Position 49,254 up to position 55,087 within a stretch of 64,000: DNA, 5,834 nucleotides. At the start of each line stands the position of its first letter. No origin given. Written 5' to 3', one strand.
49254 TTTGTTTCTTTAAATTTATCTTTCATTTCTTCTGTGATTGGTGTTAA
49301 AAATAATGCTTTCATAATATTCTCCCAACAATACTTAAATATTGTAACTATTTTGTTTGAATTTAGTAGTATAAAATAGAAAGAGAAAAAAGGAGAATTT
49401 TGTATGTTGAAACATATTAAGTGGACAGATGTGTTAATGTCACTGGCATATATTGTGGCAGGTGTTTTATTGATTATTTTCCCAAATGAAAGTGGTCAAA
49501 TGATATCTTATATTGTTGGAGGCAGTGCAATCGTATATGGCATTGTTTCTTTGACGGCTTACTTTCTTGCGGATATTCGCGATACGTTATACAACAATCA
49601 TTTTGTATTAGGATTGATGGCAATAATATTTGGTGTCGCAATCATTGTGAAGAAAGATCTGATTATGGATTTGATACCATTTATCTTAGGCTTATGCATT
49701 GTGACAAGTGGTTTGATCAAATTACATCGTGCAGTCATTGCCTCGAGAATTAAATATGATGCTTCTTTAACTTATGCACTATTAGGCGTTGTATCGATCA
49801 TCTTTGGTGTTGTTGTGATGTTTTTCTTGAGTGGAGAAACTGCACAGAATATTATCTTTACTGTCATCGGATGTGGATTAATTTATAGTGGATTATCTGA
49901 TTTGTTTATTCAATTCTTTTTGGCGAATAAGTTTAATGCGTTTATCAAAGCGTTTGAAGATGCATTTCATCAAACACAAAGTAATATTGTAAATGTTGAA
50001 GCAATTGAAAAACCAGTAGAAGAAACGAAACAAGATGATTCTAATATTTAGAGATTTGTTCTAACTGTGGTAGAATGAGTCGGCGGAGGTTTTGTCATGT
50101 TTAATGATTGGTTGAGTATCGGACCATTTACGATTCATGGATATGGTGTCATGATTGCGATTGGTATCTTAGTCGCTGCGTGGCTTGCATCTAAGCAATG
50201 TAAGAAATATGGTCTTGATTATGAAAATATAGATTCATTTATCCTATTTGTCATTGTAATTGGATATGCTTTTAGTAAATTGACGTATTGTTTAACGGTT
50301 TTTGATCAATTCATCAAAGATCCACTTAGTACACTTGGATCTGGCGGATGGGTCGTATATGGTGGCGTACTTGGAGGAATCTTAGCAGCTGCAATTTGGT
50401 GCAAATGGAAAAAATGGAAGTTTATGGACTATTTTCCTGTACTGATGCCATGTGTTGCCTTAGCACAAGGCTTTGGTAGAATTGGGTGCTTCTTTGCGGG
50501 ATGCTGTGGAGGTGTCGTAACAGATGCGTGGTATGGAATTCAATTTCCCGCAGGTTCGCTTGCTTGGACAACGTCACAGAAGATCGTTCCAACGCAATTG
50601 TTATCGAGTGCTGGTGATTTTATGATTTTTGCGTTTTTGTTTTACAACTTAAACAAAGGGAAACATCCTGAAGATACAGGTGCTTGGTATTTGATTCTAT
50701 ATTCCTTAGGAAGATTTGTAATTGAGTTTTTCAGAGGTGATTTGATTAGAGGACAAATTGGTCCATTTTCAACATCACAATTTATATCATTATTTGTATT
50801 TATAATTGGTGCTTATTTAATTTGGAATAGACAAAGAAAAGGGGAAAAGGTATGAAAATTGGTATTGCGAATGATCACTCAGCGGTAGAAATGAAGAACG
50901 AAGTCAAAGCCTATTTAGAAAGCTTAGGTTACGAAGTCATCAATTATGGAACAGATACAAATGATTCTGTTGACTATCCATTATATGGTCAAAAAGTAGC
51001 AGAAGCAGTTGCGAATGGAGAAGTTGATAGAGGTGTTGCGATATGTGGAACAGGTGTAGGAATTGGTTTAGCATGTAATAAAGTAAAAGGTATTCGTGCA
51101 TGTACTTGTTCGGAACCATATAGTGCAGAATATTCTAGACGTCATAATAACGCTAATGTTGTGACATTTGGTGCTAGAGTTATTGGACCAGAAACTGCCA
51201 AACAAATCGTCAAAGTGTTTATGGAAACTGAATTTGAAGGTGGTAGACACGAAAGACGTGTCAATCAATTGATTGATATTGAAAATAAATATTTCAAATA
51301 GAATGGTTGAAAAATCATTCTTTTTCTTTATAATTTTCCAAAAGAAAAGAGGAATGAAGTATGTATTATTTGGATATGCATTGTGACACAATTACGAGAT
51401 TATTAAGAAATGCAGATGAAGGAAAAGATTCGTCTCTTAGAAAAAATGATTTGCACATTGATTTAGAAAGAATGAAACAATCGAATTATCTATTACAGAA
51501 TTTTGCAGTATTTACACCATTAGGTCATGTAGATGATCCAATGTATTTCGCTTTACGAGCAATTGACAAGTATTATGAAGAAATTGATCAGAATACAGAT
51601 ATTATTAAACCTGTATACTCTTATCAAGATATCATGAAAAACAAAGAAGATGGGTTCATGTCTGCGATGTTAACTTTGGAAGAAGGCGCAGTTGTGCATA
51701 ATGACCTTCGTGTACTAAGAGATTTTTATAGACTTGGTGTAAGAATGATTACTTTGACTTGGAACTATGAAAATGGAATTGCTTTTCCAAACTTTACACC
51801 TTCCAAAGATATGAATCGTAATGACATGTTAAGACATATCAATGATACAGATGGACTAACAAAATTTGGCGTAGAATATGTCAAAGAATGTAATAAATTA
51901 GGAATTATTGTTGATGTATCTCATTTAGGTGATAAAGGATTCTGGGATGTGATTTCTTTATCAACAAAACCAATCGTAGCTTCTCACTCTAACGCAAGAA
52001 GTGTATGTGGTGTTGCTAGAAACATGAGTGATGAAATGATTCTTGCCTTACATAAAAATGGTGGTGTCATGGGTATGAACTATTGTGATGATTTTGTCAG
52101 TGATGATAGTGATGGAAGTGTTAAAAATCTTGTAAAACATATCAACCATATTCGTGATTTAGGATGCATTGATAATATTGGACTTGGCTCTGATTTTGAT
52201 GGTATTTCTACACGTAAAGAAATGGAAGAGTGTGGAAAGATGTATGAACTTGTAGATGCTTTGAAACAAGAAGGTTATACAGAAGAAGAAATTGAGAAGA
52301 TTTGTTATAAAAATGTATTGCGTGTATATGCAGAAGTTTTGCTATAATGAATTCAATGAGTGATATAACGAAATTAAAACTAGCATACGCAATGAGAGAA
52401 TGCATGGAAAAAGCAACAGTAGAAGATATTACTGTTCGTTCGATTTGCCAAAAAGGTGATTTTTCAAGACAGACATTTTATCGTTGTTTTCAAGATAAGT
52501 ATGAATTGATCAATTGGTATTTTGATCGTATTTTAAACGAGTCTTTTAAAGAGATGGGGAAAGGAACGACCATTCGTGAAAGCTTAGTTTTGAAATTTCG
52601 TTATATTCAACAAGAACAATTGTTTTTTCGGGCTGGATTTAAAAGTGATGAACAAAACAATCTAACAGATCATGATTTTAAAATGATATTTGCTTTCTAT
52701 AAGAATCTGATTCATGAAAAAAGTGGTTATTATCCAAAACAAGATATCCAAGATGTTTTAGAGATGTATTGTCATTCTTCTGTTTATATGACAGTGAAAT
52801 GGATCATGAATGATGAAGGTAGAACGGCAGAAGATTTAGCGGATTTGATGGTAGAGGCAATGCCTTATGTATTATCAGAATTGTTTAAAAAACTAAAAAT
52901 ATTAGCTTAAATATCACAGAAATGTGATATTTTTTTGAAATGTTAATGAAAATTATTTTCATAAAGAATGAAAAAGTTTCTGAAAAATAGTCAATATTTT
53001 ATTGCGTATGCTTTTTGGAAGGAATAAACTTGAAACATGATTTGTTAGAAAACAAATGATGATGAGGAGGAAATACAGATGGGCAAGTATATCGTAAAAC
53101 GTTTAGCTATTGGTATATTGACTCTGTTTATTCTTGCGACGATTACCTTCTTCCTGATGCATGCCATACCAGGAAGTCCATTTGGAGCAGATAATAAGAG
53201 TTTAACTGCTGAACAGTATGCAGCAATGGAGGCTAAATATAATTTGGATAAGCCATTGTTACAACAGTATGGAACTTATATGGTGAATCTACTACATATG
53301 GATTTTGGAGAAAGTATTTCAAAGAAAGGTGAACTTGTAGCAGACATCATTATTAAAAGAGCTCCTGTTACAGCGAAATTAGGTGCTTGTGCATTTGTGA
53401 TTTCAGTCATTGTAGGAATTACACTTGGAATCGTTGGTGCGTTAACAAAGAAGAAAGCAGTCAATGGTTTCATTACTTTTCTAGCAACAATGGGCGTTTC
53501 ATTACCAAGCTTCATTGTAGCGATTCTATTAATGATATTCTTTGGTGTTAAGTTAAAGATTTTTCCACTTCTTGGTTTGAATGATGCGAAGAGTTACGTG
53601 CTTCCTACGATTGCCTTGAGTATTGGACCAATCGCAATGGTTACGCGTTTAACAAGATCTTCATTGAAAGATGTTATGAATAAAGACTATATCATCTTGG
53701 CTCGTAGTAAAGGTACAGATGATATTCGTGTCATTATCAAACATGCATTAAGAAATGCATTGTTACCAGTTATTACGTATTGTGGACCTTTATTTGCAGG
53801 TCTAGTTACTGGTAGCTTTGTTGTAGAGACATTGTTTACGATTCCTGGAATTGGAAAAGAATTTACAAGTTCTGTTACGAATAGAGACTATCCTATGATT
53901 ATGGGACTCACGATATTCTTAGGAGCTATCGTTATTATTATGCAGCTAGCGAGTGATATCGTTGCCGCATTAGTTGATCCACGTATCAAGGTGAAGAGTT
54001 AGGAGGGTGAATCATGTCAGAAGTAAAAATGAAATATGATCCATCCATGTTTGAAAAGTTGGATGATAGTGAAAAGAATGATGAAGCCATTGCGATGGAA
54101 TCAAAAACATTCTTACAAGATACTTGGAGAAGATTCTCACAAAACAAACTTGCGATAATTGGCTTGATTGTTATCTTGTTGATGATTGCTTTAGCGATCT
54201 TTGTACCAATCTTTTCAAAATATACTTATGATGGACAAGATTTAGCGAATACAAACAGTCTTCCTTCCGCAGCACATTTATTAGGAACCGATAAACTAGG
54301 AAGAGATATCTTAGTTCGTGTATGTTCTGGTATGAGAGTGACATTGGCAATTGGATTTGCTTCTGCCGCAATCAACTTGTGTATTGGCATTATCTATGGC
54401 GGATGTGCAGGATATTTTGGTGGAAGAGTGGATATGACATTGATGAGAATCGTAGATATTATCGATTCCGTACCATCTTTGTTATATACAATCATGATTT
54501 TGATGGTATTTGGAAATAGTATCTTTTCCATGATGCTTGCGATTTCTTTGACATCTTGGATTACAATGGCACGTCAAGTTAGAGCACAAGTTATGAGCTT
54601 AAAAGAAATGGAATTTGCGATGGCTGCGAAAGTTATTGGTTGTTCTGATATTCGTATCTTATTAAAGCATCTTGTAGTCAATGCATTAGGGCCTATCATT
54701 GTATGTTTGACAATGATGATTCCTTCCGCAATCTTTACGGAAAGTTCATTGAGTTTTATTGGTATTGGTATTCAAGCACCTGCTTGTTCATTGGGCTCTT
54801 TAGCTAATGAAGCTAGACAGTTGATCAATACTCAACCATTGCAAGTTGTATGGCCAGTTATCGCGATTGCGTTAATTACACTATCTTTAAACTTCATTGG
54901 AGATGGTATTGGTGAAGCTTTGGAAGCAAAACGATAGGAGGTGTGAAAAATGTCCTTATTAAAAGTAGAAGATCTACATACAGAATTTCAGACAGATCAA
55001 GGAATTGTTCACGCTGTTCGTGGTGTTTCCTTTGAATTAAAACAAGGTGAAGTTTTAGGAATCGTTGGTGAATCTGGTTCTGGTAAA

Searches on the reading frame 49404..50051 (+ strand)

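Call 44: search_protein_families(library=pfam, proteins=[window:49404-50051:+], max_evalue=0.00001)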
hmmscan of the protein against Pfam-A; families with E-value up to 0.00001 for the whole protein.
window:49404-50051:+ (215 aa): 1 family
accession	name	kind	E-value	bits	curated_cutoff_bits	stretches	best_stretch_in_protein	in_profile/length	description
PF03729.18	DUF308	-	5.7e-14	52.6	25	1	11-82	1-73/73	Short repeat of unknown function (DUF308)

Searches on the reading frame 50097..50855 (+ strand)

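Call 44: search_protein_families(library=pfam, proteins=[window:50097-50855:+], max_evalue=0.00001)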
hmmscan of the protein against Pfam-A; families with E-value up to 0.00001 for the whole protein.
window:50097-50855:+ (252 aa): 1 family
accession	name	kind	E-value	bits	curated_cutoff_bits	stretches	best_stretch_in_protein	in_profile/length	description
PF01790.23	LGT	-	1.7e-53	181.8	24.9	1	6-243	4-239/240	Prolipoprotein diacylglyceryl transferase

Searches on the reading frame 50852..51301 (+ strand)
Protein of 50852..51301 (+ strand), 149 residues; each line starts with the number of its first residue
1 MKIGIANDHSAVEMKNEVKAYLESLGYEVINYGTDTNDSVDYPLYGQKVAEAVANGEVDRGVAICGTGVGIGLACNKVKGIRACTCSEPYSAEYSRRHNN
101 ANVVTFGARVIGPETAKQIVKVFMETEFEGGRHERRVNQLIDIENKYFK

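Call 44: search_protein_families(library=pfam, proteins=[window:50852-51301:+], max_evalue=0.00001)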
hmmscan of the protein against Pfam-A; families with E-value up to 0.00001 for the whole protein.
window:50852-51301:+ (149 aa): 1 family
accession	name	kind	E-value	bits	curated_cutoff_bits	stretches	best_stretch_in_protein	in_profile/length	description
PF02502.23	LacAB_rpiB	-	3.3e-59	199.2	24.7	1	3-140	1-138/138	Ribose/Galactose Isomerase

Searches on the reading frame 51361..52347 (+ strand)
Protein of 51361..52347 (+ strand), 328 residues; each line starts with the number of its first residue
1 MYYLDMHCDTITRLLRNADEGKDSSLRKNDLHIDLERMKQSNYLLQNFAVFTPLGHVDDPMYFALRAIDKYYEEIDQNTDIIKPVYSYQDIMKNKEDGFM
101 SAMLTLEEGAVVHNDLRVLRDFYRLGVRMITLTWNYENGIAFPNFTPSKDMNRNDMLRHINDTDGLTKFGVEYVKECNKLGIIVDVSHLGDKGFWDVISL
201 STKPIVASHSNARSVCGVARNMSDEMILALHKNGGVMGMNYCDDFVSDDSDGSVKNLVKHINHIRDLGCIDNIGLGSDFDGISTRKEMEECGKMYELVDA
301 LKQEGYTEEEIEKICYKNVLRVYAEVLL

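Call 44: search_protein_families(library=pfam, proteins=[window:51361-52347:+], max_evalue=0.00001)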
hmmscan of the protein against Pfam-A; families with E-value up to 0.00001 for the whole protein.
window:51361-52347:+ (328 aa): 1 family
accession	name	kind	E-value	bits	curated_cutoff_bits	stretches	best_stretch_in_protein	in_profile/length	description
PF01244.27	Peptidase_M19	-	7.3e-95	318.2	26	1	3-324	8-318/319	Membrane dipeptidase (Peptidase family M19)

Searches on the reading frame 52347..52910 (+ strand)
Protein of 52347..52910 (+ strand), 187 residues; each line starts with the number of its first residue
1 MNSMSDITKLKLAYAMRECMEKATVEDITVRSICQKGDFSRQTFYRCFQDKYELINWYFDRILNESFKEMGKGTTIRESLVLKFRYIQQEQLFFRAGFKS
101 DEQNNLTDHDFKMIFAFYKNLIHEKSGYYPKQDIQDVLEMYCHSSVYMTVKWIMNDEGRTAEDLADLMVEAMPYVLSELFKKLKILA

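Call 44: search_protein_families(library=pfam, proteins=[window:52347-52910:+], max_evalue=0.00001)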
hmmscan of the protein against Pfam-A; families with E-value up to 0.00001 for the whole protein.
window:52347-52910:+ (187 aa): 1 family
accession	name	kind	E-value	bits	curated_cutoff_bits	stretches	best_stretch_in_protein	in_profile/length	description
PF14278.11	TetR_C_8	-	1.3e-10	41.7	26.1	1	76-171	3-100/103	Transcriptional regulator C-terminal region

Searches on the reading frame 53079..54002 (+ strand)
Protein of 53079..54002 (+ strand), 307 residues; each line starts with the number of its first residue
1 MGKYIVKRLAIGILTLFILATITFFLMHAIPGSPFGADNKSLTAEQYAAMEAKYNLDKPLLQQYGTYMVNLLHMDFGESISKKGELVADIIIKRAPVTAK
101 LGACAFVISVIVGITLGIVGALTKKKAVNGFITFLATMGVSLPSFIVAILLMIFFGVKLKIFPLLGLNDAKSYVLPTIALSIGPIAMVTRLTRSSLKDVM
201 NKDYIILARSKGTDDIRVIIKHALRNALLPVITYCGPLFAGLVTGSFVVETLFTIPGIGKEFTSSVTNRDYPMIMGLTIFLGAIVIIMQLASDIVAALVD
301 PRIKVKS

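Call 44: search_protein_families(library=pfam, proteins=[window:53079-54002:+], max_evalue=0.00001)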
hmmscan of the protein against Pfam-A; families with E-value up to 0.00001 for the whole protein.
window:53079-54002:+ (307 aa): 2 families
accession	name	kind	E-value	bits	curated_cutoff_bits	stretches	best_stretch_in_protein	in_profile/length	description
PF00528.27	BPD_transp_1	-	9.2e-37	127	26.4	1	113-304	1-183/184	Binding-protein-dependent transport system inner membrane component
PF19300.4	BPD_transp_1_N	-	5.9e-10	39.8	23.8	1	1-73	1-74/114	Binding-prot-dependent transport system membrane comp, N-term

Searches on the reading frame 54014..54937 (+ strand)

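Call 45: search_protein_families(library=pfam, proteins=[window:54014-54937:+], max_evalue=0.00001)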
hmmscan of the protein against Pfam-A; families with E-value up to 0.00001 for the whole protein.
window:54014-54937:+ (307 aa): 2 families
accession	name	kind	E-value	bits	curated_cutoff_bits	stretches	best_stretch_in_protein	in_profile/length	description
PF00528.27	BPD_transp_1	-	6.3e-26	91.7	26.4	1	125-306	1-181/184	Binding-protein-dependent transport system inner membrane component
PF12911.12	OppC_N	-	1.1e-18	67.3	23.9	1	32-83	1-51/53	N-terminal TM domain of oligopeptide transport permease C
